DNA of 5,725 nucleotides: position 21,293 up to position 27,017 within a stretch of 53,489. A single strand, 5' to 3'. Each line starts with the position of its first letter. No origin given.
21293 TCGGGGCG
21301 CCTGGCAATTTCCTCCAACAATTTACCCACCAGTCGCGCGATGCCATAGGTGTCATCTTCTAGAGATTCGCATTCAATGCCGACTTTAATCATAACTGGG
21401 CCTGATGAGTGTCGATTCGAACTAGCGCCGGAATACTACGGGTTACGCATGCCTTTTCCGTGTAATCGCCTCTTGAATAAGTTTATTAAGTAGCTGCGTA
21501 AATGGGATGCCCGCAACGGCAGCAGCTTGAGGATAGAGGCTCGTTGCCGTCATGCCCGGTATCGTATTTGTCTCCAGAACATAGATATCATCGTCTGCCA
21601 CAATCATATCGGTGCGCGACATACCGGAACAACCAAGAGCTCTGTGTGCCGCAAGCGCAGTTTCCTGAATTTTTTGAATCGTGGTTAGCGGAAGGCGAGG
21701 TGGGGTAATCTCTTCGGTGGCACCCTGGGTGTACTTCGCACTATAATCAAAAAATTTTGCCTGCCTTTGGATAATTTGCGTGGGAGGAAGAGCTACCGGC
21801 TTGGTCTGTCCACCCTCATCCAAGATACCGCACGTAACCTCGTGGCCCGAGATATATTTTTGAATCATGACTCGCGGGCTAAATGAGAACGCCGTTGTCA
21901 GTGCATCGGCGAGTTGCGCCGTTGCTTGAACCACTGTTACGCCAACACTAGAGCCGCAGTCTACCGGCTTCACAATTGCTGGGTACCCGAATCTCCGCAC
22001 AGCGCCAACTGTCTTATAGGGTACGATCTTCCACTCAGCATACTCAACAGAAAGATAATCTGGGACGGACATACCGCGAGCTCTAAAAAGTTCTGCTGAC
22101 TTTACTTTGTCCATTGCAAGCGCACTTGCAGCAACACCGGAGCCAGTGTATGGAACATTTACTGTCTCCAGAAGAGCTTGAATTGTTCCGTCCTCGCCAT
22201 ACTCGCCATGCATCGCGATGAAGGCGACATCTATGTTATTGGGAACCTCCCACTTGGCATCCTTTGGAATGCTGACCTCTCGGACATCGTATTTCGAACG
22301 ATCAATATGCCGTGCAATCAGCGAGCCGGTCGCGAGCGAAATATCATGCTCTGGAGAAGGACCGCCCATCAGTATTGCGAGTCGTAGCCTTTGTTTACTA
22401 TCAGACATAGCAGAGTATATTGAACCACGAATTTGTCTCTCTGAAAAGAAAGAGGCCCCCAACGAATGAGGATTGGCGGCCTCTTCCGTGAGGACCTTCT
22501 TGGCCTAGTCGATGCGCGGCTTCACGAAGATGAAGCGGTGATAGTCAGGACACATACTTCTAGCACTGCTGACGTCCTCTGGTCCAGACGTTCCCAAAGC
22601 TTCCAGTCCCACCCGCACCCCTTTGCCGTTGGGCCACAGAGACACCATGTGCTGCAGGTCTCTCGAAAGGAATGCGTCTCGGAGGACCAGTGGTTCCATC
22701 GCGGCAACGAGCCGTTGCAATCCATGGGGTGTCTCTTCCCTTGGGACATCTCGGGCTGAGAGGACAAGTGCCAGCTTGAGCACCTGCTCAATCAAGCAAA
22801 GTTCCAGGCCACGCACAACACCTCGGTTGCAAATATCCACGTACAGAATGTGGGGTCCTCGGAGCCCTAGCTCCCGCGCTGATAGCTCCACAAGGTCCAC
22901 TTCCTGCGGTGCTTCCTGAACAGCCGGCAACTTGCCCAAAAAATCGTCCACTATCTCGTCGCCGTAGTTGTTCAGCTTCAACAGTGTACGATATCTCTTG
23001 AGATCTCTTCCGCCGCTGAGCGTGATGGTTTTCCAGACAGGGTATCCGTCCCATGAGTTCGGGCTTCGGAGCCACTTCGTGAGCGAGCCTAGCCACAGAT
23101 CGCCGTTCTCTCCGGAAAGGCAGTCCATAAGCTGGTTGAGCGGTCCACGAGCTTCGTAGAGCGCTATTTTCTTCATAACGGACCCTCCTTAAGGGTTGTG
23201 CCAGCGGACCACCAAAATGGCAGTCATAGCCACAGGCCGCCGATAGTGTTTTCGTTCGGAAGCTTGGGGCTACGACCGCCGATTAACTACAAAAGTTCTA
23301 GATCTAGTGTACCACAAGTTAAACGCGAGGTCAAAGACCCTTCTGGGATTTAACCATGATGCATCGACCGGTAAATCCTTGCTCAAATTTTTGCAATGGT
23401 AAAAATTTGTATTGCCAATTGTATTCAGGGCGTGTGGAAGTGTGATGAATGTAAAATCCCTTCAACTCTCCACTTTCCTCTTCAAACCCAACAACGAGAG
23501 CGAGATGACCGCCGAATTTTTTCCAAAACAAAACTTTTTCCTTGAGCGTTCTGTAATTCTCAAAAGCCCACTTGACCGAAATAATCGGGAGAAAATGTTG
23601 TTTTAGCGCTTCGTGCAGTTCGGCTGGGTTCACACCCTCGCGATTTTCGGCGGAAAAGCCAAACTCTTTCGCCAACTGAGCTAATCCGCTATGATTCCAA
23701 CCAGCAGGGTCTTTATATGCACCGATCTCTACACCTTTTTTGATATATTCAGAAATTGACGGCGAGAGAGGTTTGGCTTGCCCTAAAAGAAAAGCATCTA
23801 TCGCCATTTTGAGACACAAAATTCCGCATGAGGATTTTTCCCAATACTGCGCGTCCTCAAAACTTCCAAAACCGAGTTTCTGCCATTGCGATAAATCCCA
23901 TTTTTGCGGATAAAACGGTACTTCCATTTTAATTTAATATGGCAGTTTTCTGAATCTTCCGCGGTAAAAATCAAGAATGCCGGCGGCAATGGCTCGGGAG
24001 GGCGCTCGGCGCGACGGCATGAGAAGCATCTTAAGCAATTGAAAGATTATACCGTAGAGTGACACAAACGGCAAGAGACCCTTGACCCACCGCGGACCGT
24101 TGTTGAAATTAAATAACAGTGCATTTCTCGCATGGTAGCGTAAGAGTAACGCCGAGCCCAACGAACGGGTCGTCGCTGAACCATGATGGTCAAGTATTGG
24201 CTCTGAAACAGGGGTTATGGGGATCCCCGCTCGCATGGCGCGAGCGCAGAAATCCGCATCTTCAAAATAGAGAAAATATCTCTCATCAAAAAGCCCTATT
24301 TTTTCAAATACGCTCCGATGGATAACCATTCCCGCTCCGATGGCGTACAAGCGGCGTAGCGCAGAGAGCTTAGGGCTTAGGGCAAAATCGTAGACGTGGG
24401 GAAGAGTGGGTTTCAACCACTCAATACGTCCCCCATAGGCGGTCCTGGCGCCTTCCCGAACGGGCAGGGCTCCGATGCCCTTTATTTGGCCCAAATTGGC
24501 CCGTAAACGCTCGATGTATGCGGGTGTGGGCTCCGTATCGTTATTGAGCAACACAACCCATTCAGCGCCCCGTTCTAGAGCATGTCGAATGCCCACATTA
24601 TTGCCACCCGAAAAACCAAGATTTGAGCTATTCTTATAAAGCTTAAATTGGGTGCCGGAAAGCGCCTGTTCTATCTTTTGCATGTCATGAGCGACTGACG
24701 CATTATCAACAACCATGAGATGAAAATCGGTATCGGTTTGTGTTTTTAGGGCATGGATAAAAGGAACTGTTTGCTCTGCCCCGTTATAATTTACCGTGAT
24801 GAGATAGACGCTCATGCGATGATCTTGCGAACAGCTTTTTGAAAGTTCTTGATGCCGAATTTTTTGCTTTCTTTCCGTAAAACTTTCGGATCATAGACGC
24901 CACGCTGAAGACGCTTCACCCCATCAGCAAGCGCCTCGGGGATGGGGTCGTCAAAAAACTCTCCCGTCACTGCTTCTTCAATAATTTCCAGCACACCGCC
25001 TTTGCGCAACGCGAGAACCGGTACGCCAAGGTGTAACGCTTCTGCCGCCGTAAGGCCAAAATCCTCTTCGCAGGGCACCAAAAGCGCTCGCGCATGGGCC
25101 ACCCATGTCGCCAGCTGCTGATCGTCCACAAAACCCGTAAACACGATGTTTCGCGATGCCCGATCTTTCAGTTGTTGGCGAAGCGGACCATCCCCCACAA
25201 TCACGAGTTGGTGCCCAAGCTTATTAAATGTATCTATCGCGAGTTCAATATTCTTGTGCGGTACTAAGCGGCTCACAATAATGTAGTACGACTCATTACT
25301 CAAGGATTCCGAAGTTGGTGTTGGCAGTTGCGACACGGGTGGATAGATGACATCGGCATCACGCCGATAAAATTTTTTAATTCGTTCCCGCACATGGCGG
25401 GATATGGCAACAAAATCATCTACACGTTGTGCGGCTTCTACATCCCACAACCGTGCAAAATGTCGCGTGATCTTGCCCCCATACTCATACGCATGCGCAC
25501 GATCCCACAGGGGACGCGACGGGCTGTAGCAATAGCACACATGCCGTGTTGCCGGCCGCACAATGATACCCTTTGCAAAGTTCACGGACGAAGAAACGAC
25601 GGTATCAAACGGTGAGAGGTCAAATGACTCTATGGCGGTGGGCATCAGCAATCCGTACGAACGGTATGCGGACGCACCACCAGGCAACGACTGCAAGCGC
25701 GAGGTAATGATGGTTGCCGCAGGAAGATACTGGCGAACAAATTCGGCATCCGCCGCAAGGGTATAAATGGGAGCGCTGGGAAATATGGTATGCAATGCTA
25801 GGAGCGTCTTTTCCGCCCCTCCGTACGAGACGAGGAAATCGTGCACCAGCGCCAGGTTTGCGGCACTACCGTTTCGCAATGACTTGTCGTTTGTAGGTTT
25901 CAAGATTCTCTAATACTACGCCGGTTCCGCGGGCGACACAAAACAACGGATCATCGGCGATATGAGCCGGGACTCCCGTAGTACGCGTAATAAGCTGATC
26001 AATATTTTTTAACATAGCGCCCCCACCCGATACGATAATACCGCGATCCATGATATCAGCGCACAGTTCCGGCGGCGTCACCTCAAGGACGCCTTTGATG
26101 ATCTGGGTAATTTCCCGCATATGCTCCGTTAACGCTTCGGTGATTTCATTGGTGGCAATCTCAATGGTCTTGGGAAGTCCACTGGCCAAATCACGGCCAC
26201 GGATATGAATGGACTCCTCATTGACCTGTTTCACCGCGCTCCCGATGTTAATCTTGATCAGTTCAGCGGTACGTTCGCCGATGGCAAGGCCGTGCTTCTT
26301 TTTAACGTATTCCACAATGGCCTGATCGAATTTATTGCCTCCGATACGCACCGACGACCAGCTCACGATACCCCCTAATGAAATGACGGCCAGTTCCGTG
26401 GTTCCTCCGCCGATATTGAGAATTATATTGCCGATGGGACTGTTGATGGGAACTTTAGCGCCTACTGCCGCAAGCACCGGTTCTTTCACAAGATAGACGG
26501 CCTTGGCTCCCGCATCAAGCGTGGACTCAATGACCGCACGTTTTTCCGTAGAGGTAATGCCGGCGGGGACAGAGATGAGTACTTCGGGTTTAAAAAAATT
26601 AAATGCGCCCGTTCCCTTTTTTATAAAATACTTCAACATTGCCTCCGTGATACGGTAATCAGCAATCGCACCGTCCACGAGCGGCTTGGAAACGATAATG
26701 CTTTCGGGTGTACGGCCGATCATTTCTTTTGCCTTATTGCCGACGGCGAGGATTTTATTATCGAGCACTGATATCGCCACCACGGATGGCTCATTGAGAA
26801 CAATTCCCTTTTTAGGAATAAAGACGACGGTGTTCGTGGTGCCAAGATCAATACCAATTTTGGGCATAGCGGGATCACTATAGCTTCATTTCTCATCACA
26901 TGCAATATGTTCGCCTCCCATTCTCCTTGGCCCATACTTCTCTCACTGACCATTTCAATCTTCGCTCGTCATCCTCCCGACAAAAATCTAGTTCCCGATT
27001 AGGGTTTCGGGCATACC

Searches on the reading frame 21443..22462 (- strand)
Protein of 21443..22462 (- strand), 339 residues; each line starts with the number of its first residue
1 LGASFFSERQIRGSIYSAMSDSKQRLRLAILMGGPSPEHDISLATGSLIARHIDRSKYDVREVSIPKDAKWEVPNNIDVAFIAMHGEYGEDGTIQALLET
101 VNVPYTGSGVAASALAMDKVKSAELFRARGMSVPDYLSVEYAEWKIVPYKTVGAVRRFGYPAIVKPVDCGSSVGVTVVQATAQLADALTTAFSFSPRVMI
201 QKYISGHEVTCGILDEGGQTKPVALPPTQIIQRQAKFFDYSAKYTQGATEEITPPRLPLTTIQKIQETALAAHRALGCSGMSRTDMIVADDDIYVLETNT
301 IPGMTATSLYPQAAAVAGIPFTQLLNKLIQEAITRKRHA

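Call 57: search_protein_families(library=pfam, proteins=[window:21443-22462:-], max_evalue=0.001)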
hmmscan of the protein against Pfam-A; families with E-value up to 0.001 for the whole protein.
window:21443-22462:- (339 aa): 8 families
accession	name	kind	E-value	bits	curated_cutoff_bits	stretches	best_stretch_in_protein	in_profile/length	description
PF07478.18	Dala_Dala_lig_C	-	4.8e-53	180.2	24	1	125-330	1-204/204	D-ala D-ala ligase C-terminus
PF01820.27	Dala_Dala_lig_N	-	2.3e-24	86.7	34.6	2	75-108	88-121/121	D-ala D-ala ligase N-terminus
PF02655.19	ATP-grasp_3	-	4.2e-14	53.4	23.2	1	117-300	2-155/160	ATP-grasp domain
PF02786.22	CPSase_L_D2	-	5.9e-07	29.6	19.8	1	152-300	31-178/211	Carbamoyl-phosphate synthase L chain, ATP binding domain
PF02222.28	ATP-grasp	-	4.1e-05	23.8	27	1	126-297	3-158/179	ATP-grasp domain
PF08443.16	RimK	-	0.00011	22.3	21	1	116-308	1-173/188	RimK-like ATP-grasp domain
PF13535.11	ATP-grasp_4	-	0.00027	21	27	0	159-190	2-33/160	ATP-grasp domain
PF14397.11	ATPgrasp_ST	-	0.00041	20.1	31.4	0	262-309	215-263/278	Sugar-transfer associated ATP-grasp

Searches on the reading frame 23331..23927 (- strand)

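Call 57: search_protein_families(library=pfam, proteins=[window:23331-23927:-], max_evalue=0.001)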
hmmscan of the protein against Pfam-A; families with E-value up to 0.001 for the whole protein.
window:23331-23927:- (198 aa): 1 family
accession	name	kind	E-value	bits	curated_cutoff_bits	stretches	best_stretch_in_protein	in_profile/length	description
PF03412.21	Peptidase_C39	-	0.00058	20.1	22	0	83-194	32-130/133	Peptidase C39 family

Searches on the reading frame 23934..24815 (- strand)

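Call 57: search_protein_families(library=pfam, proteins=[window:23934-24815:-], max_evalue=0.001)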
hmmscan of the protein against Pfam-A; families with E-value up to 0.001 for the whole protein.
window:23934-24815:- (293 aa): 3 families
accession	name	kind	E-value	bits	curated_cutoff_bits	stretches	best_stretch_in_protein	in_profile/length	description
PF00535.33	Glycos_transf_2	-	4.2e-14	53.3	23.3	1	5-173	2-167/168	Glycosyl transferase family 2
PF13641.12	Glyco_tranf_2_3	-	1.2e-08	35.7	27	1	4-217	4-215/230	Glycosyltransferase like family 2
PF13632.12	Glyco_trans_2_3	-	7.6e-06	26.3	27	1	86-206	1-119/198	Glycosyl transferase family group 2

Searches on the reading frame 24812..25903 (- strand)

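Call 58: search_protein_families(library=pfam, proteins=[window:24812-25903:-], max_evalue=0.001)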
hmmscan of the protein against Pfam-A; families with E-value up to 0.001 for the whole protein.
window:24812-25903:- (363 aa): 4 families
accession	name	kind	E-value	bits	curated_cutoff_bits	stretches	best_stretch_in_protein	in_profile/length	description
PF00534.26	Glycos_transf_1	-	3.1e-24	85.9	26.4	1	202-335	13-158/172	Glycosyl transferases group 1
PF13692.12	Glyco_trans_1_4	-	4.8e-22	79.2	27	1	207-332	4-139/142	Glycosyl transferases group 1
PF20706.3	GT4-conflict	-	1e-08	35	26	1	207-316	200-328/385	Family 4 Glycosyltransferase in conflict systems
PF13439.12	Glyco_transf_4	-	0.0003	21.3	28.5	1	95-190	69-166/170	Glycosyltransferase Family 4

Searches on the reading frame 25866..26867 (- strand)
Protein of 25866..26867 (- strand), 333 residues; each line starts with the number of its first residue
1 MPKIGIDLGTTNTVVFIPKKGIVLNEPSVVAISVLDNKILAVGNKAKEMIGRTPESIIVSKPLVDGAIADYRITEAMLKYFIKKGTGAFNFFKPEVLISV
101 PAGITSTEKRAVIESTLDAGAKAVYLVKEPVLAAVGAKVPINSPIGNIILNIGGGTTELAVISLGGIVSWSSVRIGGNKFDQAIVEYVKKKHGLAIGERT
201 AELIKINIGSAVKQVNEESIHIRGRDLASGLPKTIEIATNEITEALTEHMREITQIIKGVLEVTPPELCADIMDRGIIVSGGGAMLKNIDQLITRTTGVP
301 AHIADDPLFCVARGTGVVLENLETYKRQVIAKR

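Call 58: search_protein_families(library=pfam, proteins=[window:25866-26867:-], max_evalue=0.001)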
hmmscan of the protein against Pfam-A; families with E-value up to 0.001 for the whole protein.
window:25866-26867:- (333 aa): 5 families
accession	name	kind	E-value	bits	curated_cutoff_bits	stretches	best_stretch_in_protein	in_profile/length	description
PF06723.19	MreB_Mbl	-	1.1e-132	442.3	27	1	3-326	3-326/327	MreB/Mbl protein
PF14450.12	FtsA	-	3.2e-13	50.6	31.8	1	149-310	2-123/127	Cell division protein FtsA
PF00012.26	HSP70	-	5.4e-07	28.7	20.6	1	95-198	135-248/599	Hsp70 protein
PF00022.25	Actin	-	1.4e-06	27.6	27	1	54-191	56-190/410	Actin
PF06277.17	EutA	-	0.00032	20.1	27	0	149-246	147-243/475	Ethanolamine utilisation protein EutA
